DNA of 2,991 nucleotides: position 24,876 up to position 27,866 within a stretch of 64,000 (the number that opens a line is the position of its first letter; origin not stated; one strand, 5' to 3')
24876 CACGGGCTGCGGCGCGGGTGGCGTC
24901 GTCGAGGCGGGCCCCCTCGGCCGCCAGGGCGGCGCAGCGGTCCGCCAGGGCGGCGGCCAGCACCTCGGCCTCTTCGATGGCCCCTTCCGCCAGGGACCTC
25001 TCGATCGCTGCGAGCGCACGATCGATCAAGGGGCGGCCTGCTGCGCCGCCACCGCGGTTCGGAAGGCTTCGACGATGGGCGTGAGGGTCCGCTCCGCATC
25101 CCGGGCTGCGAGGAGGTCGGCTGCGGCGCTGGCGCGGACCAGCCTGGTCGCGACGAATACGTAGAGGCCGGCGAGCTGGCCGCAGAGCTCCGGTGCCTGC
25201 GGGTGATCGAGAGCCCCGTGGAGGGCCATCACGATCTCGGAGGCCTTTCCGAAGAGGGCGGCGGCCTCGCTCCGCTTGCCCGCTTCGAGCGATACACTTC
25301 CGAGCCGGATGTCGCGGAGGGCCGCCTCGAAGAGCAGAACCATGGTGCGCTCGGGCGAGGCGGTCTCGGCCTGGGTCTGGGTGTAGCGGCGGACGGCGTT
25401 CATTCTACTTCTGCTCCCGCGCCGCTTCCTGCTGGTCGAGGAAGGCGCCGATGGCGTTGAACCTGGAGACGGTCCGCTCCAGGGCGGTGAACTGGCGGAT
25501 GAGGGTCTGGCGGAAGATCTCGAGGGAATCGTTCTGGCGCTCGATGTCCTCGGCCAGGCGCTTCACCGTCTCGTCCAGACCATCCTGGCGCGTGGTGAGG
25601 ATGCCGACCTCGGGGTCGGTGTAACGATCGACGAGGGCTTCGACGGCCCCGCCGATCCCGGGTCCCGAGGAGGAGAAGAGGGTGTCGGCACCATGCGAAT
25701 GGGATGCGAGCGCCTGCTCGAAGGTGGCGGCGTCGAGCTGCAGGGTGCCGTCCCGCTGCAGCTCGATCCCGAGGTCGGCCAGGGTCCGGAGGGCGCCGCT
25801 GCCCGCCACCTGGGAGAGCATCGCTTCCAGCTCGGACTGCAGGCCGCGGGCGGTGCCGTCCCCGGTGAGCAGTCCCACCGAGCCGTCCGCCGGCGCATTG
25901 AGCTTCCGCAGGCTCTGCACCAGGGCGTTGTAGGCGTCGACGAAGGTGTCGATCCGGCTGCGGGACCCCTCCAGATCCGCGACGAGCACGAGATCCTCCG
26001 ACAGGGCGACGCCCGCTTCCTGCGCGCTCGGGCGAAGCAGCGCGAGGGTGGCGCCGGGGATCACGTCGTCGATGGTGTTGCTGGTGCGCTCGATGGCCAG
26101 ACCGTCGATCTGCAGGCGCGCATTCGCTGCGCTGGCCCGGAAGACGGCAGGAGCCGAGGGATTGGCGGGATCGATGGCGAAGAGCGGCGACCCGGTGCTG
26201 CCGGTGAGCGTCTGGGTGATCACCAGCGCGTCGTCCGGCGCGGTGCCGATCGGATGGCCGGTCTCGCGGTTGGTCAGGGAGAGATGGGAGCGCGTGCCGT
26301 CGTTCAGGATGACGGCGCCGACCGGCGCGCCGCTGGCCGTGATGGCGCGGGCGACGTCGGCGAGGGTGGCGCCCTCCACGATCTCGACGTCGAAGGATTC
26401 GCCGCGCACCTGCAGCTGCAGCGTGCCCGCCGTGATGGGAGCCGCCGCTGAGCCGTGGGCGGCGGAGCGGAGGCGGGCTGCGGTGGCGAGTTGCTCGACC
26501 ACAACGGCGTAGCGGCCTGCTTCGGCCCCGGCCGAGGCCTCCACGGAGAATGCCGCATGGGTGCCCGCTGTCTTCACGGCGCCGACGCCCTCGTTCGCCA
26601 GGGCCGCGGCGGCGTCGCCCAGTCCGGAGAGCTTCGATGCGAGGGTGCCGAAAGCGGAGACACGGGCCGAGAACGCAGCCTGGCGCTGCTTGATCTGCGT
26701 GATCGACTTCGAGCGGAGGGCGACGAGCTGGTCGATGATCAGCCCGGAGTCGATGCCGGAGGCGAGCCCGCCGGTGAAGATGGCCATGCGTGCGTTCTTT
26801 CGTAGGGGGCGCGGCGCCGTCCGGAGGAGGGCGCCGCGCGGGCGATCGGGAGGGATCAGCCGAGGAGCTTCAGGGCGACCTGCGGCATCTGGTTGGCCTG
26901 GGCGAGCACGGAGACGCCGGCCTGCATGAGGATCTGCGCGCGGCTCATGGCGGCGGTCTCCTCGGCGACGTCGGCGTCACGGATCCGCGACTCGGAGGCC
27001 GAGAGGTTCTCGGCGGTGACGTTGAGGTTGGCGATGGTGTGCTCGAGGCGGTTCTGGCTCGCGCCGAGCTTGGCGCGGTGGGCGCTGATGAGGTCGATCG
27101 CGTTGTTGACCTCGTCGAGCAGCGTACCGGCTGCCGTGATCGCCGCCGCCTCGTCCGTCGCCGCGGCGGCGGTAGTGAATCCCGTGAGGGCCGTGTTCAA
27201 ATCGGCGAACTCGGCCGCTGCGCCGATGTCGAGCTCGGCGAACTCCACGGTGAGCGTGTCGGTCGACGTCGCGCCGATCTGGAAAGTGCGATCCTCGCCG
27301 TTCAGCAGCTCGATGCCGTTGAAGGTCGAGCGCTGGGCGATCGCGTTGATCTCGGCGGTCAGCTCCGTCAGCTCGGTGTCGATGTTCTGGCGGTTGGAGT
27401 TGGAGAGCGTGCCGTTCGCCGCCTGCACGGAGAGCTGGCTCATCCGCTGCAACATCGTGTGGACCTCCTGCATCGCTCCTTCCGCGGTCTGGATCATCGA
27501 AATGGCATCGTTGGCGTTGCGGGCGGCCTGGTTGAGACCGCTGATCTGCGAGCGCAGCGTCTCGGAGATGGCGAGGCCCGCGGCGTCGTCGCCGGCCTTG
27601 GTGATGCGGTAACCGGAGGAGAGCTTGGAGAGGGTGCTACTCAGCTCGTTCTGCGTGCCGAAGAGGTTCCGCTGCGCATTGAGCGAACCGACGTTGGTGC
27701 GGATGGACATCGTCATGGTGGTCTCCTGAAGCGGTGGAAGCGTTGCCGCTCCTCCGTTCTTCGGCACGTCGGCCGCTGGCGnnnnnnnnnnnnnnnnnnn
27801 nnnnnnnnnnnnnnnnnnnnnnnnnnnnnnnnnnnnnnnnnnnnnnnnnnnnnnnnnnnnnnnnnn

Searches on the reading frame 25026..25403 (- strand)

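Call 98: search_protein_families(library=pfam, proteins=[window:25026-25403:-], max_evalue=0.01)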
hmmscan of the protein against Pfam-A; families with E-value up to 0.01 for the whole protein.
window:25026-25403:- (125 aa): 1 family
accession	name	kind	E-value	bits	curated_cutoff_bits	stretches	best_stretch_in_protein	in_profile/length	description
PF02561.19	FliS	-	5.8e-21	75.3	26.7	1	5-117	2-114/115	Flagellar protein FliS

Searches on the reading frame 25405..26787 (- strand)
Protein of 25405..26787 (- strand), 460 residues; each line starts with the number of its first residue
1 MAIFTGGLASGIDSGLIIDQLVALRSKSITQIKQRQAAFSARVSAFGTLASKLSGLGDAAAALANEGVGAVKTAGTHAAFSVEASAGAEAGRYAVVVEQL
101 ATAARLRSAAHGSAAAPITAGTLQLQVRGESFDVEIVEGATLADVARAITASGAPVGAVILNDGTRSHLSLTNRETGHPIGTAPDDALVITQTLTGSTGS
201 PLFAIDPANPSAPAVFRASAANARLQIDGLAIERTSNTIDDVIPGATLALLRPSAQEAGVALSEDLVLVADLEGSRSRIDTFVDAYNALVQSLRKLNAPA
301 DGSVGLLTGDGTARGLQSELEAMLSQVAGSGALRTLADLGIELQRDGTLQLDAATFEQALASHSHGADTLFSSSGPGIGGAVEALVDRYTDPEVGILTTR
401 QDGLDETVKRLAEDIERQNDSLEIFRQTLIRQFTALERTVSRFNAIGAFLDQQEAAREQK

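Call 98: search_protein_families(library=pfam, proteins=[window:25405-26787:-], max_evalue=0.01)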
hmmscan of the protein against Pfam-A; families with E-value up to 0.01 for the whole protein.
window:25405-26787:- (460 aa): 3 families
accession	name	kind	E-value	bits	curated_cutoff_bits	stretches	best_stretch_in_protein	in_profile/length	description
PF07195.17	FliD_C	-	1.6e-42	146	25.4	1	220-444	1-235/236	Flagellar hook-associated protein 2 C-terminus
PF02465.23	FliD_N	-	4.7e-18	66.1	24.8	1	10-104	1-97/97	Flagellar hook-associated protein 2 N-terminus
PF07196.18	Flagellin_IN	-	0.00032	21.2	22.7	1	123-173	2-53/55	Flagellin hook IN motif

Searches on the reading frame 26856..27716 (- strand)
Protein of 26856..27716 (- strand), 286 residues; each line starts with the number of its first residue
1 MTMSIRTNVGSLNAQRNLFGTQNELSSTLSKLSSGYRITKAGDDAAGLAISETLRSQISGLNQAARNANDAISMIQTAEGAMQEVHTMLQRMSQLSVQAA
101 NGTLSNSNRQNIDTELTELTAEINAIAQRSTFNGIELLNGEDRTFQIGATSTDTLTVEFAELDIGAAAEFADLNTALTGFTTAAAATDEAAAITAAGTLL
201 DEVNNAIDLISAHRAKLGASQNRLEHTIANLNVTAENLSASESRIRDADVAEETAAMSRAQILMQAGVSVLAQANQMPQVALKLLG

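Call 98: search_protein_families(library=pfam, proteins=[window:26856-27716:-], max_evalue=0.01)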
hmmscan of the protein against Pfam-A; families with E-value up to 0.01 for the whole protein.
window:26856-27716:- (286 aa): 2 families
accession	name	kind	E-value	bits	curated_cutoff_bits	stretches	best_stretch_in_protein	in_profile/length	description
PF00669.25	Flagellin_N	-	6.9e-43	146.5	26.6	1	5-141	1-137/139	Bacterial flagellin N-terminal helical region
PF00700.27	Flagellin_C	-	5.6e-28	97.5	23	1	200-285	1-86/86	Bacterial flagellin C-terminal helical region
